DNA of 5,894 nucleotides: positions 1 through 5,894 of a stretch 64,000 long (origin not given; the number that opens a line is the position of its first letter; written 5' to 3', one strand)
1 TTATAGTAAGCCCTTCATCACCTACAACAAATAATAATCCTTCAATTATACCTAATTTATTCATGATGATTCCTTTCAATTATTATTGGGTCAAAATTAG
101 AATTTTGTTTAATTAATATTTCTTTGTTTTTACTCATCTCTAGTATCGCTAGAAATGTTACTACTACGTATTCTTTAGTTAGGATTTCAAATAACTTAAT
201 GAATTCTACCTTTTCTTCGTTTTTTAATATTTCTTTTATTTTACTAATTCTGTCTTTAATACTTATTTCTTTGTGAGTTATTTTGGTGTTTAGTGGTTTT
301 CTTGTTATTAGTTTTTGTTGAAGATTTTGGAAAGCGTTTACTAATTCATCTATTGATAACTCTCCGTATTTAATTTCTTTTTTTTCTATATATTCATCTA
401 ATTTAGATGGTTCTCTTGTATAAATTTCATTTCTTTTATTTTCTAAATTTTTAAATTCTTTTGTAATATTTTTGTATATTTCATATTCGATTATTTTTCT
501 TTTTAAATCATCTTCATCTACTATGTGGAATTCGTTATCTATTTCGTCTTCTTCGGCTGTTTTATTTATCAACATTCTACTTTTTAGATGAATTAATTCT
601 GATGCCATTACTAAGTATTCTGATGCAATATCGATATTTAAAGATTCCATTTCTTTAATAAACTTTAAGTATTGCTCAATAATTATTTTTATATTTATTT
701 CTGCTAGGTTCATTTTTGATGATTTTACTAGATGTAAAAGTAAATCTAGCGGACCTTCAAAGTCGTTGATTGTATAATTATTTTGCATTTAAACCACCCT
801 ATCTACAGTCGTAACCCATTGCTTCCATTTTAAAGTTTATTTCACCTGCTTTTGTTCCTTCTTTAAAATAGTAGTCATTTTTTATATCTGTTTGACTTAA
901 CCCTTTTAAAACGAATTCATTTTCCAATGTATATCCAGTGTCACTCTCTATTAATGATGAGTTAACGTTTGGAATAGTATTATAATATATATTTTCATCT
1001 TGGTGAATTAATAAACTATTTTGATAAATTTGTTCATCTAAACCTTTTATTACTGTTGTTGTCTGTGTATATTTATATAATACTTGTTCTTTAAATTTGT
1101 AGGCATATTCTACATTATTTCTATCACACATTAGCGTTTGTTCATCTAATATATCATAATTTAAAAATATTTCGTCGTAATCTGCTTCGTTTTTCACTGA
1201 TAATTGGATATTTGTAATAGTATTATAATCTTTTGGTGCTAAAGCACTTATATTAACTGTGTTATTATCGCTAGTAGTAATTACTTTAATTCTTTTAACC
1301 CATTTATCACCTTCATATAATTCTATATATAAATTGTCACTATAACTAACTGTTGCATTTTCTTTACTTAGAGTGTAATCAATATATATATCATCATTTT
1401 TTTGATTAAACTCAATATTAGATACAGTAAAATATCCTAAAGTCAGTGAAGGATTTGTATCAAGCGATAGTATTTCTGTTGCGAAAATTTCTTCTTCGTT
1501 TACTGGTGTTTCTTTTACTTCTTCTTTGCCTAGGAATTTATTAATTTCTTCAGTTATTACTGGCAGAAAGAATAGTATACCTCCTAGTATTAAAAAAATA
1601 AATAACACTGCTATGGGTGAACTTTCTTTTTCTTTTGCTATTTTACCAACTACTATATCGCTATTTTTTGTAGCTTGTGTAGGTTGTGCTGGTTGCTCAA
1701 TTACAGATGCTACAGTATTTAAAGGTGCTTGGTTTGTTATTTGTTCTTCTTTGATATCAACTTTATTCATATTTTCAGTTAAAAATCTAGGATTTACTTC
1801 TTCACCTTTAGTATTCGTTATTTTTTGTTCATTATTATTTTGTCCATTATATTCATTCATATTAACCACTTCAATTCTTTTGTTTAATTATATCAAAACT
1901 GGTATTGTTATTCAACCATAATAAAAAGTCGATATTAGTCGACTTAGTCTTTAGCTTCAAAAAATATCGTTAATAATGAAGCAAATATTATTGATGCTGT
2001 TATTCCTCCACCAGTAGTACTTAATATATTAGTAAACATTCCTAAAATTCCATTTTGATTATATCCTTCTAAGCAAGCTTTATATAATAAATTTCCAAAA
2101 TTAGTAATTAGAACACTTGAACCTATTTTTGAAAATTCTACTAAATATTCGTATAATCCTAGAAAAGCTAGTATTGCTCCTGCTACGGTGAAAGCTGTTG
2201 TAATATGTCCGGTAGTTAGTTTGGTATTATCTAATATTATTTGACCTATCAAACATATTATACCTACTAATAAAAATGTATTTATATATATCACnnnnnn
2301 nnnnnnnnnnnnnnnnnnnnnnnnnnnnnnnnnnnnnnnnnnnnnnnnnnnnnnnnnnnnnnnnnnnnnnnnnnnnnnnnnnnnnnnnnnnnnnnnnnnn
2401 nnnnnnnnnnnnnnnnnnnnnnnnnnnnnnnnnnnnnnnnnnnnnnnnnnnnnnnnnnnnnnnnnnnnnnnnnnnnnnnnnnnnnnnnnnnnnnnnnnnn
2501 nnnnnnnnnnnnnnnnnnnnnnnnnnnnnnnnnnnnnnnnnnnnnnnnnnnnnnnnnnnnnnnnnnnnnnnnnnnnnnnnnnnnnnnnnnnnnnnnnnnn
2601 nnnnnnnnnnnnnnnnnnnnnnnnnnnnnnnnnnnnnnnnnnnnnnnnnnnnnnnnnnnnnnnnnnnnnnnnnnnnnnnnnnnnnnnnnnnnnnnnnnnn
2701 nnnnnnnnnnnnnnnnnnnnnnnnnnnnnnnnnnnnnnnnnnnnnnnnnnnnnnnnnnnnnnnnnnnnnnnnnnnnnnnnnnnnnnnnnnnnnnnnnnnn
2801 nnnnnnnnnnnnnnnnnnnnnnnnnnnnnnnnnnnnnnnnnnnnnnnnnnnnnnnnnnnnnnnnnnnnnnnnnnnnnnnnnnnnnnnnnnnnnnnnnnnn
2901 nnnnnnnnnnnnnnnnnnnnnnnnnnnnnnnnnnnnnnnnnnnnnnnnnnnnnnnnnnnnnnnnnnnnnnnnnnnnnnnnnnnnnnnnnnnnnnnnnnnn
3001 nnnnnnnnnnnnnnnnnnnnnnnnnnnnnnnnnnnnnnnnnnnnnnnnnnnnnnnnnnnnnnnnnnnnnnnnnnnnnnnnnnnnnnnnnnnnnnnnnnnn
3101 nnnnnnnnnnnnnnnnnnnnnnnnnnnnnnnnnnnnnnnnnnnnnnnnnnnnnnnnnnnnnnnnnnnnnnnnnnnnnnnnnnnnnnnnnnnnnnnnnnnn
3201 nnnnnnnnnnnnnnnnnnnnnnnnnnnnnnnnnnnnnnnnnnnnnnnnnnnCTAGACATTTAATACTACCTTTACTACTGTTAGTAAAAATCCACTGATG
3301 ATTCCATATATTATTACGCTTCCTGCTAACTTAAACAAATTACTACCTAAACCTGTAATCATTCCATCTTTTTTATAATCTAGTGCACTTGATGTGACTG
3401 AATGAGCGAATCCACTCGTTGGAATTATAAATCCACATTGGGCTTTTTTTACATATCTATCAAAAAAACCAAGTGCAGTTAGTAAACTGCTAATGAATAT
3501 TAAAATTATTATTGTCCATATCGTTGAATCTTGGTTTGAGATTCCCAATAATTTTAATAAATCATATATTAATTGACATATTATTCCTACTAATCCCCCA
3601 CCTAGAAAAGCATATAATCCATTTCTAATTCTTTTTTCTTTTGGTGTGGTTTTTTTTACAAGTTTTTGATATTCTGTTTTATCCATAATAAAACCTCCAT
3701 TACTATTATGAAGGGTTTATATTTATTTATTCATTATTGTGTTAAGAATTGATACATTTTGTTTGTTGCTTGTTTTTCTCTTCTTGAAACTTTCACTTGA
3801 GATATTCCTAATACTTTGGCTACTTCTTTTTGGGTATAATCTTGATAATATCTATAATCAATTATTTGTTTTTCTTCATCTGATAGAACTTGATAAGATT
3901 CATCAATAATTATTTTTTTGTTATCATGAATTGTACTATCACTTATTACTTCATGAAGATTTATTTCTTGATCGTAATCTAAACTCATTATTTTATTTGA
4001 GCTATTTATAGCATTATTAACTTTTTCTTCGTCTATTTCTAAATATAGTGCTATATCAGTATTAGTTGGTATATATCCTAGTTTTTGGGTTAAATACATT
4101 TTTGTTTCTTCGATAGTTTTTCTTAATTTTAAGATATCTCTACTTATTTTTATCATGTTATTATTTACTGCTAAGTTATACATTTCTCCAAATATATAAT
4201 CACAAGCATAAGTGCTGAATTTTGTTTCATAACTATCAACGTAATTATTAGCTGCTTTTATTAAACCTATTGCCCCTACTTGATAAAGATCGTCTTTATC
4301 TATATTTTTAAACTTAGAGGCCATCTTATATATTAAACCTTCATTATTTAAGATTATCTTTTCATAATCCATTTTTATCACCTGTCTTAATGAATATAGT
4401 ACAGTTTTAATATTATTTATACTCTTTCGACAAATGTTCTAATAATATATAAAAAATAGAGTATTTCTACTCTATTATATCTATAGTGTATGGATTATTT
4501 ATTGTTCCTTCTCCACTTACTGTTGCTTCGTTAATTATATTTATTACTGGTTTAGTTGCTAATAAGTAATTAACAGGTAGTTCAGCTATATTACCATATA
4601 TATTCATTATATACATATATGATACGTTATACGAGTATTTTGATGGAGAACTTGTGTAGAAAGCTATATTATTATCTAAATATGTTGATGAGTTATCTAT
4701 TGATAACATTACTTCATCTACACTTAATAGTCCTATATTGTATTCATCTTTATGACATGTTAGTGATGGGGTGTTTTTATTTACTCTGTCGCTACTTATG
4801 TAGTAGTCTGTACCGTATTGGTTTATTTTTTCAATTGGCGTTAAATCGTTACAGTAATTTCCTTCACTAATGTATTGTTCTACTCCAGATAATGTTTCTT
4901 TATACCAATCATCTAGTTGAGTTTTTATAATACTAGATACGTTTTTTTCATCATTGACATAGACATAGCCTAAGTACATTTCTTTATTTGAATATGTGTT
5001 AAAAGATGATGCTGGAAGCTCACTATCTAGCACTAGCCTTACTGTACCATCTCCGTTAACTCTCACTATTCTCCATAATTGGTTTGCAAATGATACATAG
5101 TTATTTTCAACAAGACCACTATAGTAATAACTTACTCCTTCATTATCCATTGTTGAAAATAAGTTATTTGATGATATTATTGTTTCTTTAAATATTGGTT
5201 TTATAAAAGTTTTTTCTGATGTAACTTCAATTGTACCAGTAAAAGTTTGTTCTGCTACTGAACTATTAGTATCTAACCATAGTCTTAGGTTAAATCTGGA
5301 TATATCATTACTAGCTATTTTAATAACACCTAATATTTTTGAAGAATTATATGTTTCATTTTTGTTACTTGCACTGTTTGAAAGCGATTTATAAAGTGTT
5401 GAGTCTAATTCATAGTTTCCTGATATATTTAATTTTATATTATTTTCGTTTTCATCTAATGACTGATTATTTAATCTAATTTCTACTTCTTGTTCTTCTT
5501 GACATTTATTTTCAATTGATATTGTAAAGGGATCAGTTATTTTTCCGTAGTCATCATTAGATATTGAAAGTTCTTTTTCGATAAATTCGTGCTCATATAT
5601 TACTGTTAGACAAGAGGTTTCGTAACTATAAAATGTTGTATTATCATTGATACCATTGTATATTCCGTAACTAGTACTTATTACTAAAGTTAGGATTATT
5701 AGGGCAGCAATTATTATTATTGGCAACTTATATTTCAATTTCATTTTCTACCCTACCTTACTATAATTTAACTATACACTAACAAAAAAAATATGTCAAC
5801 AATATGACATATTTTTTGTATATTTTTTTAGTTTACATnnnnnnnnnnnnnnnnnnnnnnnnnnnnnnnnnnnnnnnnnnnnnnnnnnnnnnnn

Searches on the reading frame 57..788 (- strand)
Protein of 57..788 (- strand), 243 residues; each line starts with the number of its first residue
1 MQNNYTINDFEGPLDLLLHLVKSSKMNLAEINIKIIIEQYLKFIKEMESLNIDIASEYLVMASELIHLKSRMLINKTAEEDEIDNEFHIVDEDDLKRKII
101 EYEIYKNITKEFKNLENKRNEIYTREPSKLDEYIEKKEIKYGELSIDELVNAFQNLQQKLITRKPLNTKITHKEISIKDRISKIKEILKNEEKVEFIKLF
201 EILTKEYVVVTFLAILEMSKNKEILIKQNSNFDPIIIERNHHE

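Call 66: search_protein_families(library=pfam, proteins=[window:57-788:-], max_evalue=0.001)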
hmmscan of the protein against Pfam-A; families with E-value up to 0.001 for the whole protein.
window:57-788:- (243 aa): 1 family
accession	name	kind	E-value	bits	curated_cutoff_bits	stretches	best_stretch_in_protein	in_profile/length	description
PF02616.19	SMC_ScpA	-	3.2e-36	125.9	24.6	1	20-237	1-229/232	Segregation and condensation protein ScpA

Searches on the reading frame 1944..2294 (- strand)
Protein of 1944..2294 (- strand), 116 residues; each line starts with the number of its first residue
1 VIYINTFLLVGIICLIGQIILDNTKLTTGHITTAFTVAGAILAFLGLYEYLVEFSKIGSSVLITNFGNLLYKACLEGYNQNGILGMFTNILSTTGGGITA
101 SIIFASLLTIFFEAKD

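Call 80: search_protein_families(library=ncbifam, proteins=[window:1944-2294:-], max_evalue=0.001)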
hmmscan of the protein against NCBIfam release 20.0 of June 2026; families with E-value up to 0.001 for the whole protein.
window:1944-2294:- (116 aa): 2 families
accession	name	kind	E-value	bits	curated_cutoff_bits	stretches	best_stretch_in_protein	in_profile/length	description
TIGR02839.1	spore_V_AE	equivalog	3.8e-30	104.5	131.1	1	3-115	1-113/114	stage V sporulation protein AE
TIGR02838.1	spore_V_AC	equivalog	3.2e-07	30.1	164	1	4-109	21-134/141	stage V sporulation protein AC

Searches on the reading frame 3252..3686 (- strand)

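Call 5: search_protein_families(library=pfam, proteins=[window:3252-3686:-], max_evalue=0.01)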
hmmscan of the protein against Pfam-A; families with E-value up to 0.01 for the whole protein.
window:3252-3686:- (144 aa): 1 family
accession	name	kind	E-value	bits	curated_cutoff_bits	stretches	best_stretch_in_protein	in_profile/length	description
PF03862.18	SpoVAC_SpoVAEB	-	1.3e-29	103.3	25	1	24-138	3-117/117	SpoVAC/SpoVAEB sporulation membrane protein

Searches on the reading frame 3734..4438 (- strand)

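Call 5: search_protein_families(library=pfam, proteins=[window:3734-4381:-], max_evalue=0.01)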
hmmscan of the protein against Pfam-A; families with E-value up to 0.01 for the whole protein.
window:3734-4381:- (215 aa): 8 families
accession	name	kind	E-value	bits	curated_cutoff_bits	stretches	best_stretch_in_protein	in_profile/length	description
PF04545.22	Sigma70_r4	-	3.5e-15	55.7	24.1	1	165-210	4-49/50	Sigma-70, region 4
PF04539.22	Sigma70_r3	-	9.3e-13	48.5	25.3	1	88-150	4-66/78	Sigma-70 region 3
PF08281.18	Sigma70_r4_2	-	2.6e-07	30.6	25.7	1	164-201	9-46/54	Sigma-70, region 4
PF04542.20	Sigma70_r2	-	1.5e-06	28.3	24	1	13-69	5-63/71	Sigma-70 region 2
PF02001.22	DUF134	-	0.00082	20.3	27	1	166-211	35-80/98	Protein of unknown function DUF134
PF13744.12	HTH_37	-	0.0026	17.9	27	1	171-209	21-59/80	Helix-turn-helix domain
PF01381.28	HTH_3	-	0.0045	17.4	23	0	180-203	8-31/55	Helix-turn-helix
PF07638.17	Sigma70_ECF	-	0.0046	17.3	21.1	1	164-211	134-181/185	ECF sigma factor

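Call 80: search_protein_families(library=ncbifam, proteins=[window:3734-4438:-], max_evalue=0.001)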
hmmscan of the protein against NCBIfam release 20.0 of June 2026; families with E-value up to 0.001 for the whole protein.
window:3734-4438:- (234 aa): 51 families (the best 25 are shown)
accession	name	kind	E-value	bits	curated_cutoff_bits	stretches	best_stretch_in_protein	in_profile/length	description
TIGR02885.1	spore_sigF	equivalog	3.3e-43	148.2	321.45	1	23-229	11-228/231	RNA polymerase sporulation sigma factor SigF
TIGR02980.1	SigBFG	subfamily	4.7e-43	147.5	234.35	1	25-229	5-223/227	SigB/SigF/SigG family RNA polymerase sigma factor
NF004052.0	PRK05572.1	subfamily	9.2e-41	140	311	1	9-232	18-250/252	SigF/SigG family RNA polymerase sporulation sigma factor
NF006071.0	PRK08215.1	equivalog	2.3e-33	115.9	372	1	9-230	23-255/258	RNA polymerase sporulation sigma factor SigG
TIGR02850.1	spore_sigG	equivalog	2.1e-30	106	457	1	9-230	20-252/254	RNA polymerase sporulation sigma factor SigG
NF005644.0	PRK07408.1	subfamily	1.1e-29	103.8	261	1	26-233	30-254/258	RNA polymerase sigma factor SigF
TIGR02941.1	Sigma_B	equivalog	1e-25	90.6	315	1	25-230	31-251/255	RNA polymerase sigma factor SigB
TIGR02479.1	FliA_WhiG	subfamily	4e-25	88.9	189.6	1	43-232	21-223/224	FliA/WhiG family RNA polymerase sigma factor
TIGR02937.1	sigma70-ECF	superfamily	1.2e-22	80.3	42.9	1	25-231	3-164/165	sigma-70 family RNA polymerase sigma factor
NF005413.0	PRK06986.1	subfamily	8.2e-20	71.6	201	1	39-232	29-236/241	RNA polymerase sigma factor FliA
NF005514.0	PRK07122.1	subfamily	1.7e-19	70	372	1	27-220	44-251/264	RNA polymerase sigma factor SigF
TIGR02997.1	Sig70-cyanoRpoD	subfamily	3.8e-18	65.8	384.5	1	25-228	76-297/298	RNA polymerase sigma factor, RpoD/SigA family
NF004935.0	PRK06288.1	equivalog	6.6e-18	65.3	343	1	42-230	57-260/270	RNA polymerase sigma factor WhiG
NF004471.0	PRK05803.1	subfamily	6.5e-17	61.5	252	2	13-87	40-116/235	RNA polymerase sporulation sigma factor SigK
TIGR02393.1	RpoD_Cterm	equivalog_domain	6.9e-16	58.6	354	1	26-228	3-224/238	RNA polymerase sigma factor RpoD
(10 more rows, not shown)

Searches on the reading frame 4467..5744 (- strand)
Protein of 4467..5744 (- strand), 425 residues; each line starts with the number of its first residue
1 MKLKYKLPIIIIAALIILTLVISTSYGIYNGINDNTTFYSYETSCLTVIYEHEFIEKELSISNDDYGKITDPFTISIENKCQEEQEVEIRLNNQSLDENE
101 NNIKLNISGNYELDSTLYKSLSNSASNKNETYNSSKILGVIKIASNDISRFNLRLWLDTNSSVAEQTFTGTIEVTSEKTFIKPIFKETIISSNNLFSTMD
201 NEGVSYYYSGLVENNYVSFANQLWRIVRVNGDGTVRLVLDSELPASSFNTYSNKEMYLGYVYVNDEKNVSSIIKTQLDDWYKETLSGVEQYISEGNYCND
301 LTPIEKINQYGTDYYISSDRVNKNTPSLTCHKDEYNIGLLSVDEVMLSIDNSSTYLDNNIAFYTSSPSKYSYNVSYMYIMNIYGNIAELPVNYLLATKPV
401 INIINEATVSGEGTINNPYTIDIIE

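Call 5: search_protein_families(library=pfam, proteins=[window:4467-5744:-], max_evalue=0.01)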
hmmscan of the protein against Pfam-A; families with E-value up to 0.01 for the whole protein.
window:4467-5744:- (425 aa): 0 families

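Call 20: search_protein_families(library=ncbifam, proteins=[window:4467-5744:-], max_evalue=1)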
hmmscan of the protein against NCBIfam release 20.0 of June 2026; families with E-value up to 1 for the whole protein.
window:4467-5744:- (425 aa): 0 families

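Call 21: search_protein_families(library=phrogs, proteins=[window:4467-5744:-], max_evalue=1)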
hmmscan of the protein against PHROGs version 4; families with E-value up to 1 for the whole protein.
window:4467-5744:- (425 aa): 2 families
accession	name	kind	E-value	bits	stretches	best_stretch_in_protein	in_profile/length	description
phrog_4502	-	unknown function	0.07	14.1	1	73-134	88-148/190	-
phrog_19839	-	unknown function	0.13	13.7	1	5-49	5-49/77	-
